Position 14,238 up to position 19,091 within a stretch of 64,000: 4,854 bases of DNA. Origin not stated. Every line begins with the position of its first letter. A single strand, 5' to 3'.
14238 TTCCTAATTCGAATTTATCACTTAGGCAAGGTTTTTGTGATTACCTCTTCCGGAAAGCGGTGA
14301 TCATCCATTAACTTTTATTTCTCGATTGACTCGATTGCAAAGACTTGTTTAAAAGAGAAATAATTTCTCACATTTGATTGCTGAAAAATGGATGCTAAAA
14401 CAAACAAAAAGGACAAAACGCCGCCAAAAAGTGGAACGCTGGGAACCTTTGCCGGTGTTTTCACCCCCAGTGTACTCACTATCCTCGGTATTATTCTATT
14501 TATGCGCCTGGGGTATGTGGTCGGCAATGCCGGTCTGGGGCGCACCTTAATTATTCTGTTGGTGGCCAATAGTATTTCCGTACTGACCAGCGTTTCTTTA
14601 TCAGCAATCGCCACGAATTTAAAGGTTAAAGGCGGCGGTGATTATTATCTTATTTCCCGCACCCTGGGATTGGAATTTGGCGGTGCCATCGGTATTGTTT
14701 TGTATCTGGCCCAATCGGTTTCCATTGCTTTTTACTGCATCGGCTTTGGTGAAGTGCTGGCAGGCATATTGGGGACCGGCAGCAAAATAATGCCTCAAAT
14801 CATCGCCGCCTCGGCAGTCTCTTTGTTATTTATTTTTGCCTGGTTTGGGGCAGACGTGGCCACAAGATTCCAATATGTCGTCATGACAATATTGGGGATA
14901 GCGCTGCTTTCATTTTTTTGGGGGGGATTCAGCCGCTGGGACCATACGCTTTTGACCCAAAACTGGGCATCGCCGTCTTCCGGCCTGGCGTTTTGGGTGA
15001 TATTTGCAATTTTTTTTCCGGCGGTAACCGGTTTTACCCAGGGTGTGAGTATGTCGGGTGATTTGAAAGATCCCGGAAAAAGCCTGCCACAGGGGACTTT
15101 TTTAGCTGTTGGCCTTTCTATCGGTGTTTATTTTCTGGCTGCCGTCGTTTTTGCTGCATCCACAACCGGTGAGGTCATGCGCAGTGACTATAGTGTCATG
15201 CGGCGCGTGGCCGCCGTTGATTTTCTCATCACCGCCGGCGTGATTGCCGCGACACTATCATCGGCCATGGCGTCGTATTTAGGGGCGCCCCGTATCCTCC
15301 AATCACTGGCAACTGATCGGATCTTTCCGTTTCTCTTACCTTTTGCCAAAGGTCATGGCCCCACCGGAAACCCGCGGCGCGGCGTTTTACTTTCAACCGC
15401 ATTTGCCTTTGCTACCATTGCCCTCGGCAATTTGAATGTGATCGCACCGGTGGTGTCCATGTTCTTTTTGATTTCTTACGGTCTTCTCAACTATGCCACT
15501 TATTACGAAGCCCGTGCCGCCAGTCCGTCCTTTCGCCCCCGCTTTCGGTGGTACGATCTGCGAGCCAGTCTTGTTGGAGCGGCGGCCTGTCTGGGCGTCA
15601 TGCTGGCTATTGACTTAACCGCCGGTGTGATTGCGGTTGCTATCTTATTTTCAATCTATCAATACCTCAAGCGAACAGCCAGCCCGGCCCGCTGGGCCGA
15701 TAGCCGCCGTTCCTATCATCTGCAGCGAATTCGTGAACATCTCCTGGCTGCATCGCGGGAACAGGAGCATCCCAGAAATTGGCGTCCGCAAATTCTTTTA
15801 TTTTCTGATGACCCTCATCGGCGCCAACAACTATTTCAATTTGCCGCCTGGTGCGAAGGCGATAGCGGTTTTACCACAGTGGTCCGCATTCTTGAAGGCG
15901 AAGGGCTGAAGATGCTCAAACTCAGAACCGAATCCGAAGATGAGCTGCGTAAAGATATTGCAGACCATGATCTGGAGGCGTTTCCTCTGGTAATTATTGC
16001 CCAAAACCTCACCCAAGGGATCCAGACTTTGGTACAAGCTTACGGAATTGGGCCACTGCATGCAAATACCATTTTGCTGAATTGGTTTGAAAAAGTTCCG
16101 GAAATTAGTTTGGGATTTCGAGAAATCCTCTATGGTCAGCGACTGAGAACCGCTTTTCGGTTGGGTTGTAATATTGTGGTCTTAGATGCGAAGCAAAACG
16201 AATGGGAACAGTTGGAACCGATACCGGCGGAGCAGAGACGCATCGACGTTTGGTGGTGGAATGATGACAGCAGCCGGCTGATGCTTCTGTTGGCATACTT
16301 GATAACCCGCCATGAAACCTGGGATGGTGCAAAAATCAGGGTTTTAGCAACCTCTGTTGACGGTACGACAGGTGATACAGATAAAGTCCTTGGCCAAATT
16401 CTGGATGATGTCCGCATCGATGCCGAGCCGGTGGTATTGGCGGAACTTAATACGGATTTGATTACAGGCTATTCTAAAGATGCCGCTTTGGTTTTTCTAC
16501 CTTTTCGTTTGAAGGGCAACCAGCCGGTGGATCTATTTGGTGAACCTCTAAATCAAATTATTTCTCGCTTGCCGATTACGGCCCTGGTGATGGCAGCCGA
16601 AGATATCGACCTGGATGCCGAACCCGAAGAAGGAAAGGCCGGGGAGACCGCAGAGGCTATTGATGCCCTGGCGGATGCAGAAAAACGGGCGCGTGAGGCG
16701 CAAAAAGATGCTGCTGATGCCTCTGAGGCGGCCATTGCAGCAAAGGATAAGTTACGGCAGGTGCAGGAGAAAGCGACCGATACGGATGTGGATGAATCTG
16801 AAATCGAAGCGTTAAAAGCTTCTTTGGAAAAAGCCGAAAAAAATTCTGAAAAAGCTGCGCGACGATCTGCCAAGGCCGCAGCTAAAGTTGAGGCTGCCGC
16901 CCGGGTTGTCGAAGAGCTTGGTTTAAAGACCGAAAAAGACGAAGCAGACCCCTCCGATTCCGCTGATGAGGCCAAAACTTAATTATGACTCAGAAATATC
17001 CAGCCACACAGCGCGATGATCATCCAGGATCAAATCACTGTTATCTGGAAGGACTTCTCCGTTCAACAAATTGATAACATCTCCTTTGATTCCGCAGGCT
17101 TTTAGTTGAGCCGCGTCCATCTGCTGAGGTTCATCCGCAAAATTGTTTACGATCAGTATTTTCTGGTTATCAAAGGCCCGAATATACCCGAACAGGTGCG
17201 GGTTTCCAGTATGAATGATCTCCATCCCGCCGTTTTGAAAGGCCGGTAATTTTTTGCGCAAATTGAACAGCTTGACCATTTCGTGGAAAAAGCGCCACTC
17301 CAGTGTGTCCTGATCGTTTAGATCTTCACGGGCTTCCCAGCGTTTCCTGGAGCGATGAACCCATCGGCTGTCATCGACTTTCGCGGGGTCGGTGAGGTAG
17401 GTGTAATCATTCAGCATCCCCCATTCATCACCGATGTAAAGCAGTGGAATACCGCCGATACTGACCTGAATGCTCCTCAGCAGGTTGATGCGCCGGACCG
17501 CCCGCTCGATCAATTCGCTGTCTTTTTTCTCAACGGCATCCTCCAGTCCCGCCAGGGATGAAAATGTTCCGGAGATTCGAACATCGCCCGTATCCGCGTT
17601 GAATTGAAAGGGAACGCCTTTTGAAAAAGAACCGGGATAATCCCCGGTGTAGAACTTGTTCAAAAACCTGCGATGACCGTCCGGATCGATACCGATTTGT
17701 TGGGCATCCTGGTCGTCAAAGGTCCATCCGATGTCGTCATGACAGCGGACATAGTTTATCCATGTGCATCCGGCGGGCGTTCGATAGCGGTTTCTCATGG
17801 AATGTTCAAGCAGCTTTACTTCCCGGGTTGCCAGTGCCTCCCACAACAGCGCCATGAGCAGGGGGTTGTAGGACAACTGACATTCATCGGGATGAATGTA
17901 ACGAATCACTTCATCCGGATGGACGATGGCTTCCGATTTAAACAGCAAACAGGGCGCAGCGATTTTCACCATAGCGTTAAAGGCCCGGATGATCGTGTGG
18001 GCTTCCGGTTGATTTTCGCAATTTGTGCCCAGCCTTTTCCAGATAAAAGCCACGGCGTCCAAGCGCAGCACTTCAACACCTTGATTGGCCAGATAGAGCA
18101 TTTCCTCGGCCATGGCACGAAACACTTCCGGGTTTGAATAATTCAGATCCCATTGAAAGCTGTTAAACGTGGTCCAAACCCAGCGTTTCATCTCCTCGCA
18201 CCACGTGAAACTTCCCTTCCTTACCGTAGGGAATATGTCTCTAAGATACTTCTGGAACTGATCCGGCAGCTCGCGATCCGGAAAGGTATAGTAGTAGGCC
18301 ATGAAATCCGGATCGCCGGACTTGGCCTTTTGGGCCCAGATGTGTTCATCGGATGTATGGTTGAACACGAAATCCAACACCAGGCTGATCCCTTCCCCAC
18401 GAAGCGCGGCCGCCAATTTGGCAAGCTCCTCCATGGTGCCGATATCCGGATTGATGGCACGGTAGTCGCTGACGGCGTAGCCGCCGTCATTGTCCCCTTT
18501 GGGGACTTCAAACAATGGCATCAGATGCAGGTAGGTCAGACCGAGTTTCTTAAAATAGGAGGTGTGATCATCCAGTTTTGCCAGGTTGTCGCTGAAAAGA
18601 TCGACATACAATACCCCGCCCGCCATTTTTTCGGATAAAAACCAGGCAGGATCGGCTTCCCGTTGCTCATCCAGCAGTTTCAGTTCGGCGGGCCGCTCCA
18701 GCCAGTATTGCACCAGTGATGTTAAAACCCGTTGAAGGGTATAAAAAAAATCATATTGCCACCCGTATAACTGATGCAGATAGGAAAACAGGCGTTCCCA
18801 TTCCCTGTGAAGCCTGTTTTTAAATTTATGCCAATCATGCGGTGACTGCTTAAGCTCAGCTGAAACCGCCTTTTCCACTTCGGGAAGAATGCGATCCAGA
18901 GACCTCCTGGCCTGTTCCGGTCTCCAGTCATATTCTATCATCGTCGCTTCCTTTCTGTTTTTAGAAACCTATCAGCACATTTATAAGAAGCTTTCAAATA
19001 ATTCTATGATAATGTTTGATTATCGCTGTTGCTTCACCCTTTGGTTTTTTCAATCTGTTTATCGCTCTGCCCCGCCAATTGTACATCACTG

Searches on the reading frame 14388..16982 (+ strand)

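Call 30: search_protein_families(library=pfam, proteins=[window:14388-16982:+], max_evalue=0.00001)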
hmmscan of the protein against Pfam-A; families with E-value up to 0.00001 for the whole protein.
window:14388-16982:+ (864 aa): 2 families
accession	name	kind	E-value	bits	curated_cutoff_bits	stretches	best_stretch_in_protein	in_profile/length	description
PF00324.27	AA_permease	-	1.3e-57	196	24.6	1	24-470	2-469/470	Amino acid permease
PF03522.20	SLC12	-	8e-14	51.9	27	1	616-684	232-300/418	Solute carrier family 12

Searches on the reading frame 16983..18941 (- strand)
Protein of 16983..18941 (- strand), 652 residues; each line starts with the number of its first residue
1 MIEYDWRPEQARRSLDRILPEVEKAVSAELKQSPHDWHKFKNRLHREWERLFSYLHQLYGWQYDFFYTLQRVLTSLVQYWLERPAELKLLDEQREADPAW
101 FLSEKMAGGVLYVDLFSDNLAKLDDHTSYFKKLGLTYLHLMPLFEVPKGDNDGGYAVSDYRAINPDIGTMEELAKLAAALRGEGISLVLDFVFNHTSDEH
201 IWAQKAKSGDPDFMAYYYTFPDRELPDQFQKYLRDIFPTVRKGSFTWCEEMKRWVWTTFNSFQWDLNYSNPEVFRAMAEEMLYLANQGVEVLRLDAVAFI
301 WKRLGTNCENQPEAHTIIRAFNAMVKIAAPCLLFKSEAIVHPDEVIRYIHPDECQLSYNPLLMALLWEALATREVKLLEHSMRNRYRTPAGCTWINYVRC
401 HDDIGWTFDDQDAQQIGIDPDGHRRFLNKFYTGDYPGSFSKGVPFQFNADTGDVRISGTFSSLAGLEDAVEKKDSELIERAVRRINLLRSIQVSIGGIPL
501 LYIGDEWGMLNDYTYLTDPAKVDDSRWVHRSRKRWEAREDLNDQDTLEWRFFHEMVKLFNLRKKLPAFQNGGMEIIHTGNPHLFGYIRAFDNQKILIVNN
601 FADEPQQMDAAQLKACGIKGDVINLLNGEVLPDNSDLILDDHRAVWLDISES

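Call 30: search_protein_families(library=pfam, proteins=[window:16983-18941:-], max_evalue=0.00001)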
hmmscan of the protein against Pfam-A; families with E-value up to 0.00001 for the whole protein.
window:16983-18941:- (652 aa): 2 families
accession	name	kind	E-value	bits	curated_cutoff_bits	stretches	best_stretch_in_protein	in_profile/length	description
PF00128.31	Alpha-amylase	-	7.3e-38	131.4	22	1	125-386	23-291/446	Alpha amylase, catalytic domain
PF16657.11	Malt_amylase_C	-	1.7e-07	31.6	27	1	571-636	1-62/75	Maltogenic Amylase, C-terminal domain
